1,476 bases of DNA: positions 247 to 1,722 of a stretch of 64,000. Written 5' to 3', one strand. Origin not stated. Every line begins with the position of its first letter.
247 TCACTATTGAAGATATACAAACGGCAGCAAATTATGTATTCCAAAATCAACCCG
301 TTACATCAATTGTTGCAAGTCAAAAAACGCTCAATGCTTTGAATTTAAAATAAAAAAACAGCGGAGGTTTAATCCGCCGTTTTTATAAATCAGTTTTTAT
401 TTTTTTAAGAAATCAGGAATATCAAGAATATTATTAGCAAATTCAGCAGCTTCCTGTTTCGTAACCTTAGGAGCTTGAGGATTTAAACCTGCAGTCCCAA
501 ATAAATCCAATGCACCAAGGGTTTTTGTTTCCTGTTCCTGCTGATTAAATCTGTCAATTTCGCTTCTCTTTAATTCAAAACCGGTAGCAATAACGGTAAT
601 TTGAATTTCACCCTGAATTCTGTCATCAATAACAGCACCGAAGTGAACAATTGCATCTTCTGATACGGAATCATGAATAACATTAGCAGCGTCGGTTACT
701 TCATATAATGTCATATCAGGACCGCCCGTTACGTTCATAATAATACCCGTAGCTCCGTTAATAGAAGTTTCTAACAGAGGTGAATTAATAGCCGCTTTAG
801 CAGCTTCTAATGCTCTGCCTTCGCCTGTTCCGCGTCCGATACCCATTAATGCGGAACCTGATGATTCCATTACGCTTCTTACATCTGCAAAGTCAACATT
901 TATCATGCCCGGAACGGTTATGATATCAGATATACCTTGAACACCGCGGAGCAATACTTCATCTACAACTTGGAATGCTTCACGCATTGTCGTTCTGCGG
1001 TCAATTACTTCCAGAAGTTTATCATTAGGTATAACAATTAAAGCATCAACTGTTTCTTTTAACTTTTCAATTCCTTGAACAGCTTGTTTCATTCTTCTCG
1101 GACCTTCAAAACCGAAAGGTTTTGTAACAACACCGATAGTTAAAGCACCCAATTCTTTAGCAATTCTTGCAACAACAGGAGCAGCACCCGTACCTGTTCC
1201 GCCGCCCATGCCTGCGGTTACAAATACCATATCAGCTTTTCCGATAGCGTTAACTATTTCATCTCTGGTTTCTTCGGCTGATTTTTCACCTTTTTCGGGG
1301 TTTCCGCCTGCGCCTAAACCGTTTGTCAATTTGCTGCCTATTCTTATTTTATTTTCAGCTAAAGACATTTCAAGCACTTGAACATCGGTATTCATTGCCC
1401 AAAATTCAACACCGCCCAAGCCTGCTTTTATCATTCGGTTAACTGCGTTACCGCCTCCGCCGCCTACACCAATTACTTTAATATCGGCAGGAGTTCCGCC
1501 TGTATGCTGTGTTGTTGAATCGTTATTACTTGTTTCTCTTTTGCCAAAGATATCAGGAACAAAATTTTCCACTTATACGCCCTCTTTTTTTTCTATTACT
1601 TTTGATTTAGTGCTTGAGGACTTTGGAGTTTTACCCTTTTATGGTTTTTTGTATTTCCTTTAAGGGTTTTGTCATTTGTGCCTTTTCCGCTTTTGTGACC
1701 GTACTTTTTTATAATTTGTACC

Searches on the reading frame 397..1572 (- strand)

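Call 7: search_protein_families(library=pfam, proteins=[window:397-1572:-], max_evalue=0.001)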
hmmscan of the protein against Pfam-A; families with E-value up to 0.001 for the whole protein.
window:397-1572:- (391 aa): 2 families
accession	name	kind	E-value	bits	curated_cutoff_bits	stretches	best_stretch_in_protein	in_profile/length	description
PF00091.31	Tubulin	-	1.4e-51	175.9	33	1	31-190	2-189/190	Tubulin/FtsZ family, GTPase domain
PF12327.13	FtsZ_C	-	2.8e-33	114.5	27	1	239-333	1-95/95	FtsZ family, C-terminal domain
